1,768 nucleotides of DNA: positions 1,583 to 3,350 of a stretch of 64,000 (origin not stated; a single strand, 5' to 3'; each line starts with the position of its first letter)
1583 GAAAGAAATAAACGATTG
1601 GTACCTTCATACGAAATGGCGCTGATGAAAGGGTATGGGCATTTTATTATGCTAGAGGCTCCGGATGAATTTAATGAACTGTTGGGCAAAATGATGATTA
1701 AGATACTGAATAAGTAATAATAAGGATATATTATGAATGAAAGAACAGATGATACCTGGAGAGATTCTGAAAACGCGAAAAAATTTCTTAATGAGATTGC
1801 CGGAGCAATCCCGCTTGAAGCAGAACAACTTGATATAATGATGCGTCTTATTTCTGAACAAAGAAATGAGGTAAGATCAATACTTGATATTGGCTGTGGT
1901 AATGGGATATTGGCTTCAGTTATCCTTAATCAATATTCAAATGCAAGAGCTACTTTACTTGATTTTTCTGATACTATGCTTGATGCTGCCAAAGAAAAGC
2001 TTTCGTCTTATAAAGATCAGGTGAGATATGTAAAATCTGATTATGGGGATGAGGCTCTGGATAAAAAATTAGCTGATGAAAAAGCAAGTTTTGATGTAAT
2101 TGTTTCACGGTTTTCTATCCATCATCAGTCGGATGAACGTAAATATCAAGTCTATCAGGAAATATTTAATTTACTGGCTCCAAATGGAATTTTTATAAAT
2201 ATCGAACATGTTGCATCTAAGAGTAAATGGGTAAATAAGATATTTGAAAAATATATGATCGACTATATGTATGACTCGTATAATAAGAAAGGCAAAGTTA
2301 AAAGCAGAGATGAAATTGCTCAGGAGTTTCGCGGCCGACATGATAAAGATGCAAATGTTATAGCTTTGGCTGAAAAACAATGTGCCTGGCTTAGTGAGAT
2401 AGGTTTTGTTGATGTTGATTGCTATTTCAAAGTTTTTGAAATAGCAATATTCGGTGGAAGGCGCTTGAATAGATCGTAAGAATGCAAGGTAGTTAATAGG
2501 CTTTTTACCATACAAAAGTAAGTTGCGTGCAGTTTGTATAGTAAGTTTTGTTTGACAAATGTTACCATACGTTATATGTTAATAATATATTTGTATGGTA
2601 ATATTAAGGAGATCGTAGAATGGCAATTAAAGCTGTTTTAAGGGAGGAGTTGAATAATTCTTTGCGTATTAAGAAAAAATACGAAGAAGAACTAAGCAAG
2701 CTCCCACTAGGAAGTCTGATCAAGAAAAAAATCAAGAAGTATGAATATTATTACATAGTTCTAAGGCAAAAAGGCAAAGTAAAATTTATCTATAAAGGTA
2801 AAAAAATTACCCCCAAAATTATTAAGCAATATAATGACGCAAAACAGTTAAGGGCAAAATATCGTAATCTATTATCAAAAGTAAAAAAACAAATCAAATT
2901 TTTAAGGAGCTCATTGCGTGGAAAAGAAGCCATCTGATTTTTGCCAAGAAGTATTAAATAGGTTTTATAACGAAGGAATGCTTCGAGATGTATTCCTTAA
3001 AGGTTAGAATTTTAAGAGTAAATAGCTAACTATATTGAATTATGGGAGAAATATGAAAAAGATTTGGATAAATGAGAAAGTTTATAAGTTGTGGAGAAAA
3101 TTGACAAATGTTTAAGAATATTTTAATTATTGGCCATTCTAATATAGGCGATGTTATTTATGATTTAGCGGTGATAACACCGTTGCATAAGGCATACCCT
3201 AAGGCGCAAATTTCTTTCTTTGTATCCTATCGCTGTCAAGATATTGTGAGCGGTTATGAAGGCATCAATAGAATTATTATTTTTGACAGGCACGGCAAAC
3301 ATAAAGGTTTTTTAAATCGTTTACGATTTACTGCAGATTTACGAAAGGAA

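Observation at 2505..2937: Twin operator-like inverted repeats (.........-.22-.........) on the promoter of a small K-rich protein gene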

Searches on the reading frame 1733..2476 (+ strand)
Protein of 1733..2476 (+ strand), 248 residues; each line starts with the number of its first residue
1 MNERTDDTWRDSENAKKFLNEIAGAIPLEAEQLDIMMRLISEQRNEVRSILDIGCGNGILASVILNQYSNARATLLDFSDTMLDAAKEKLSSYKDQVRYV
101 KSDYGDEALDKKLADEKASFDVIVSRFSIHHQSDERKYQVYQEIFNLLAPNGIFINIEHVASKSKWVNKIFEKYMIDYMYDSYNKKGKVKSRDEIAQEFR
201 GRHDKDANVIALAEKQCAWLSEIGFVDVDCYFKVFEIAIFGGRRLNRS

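Call 7: search_protein_families(library=pfam, proteins=[window:1733-2476:+], max_evalue=1)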
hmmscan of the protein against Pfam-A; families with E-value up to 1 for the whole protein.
window:1733-2476:+ (248 aa): 26 families (the best 25 are shown)
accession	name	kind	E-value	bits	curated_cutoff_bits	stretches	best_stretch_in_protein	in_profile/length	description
PF13649.12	Methyltransf_25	-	8.2e-20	71.7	27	1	50-152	1-97/97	Methyltransferase domain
PF08242.18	Methyltransf_12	-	3.3e-18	66.7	30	1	51-154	1-98/98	Methyltransferase domain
PF08241.18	Methyltransf_11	-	1.6e-16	61.2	21.2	1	51-155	1-94/95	Methyltransferase domain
PF13847.12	Methyltransf_31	-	1.7e-15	57.4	27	1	49-160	6-113/145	Methyltransferase domain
PF13489.12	Methyltransf_23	-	2e-12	47.6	27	1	40-200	16-155/164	Methyltransferase domain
PF01209.24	Ubie_methyltran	-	2.4e-11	43.9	20.1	1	38-179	41-174/233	ubiE/COQ5 methyltransferase family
PF05175.20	MTS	-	6.4e-11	42.6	23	1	39-152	26-134/170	Methyltransferase small domain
PF00891.24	Methyltransf_2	-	2.1e-08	34.2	22.3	1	43-197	59-202/210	O-methyltransferase domain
PF01795.25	Methyltransf_5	-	2.7e-07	30.8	27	1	48-124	22-97/309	MraW methylase family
PF05891.18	Methyltransf_PK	-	5.2e-06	26.6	27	1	42-164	51-167/218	AdoMet dependent proline di-methyltransferase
PF02353.26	CMAS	-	1.6e-05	24.8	27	1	47-179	63-189/273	Mycolic acid cyclopropane synthetase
PF03291.22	mRNA_G-N7_MeTrfase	-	0.00011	21.9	26.6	1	44-156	59-180/315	mRNA (guanine-N(7))-methyltransferase domain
PF05401.17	NodS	-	0.00044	20.6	24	1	29-155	27-143/201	Nodulation protein S (NodS)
PF06325.19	PrmA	-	0.00073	19.5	22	1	38-125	153-232/296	Ribosomal protein L11 methyltransferase (PrmA)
PF13207.12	AAA_17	-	0.0057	17.4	27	1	54-150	5-102/136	AAA domain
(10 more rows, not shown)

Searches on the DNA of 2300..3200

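Call 45: search_rna_families(source=window, start=2300, end=3200, threshold=evalue, max_evalue=1)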
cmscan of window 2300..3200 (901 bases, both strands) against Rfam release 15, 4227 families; matches with E-value up to 1: 0.
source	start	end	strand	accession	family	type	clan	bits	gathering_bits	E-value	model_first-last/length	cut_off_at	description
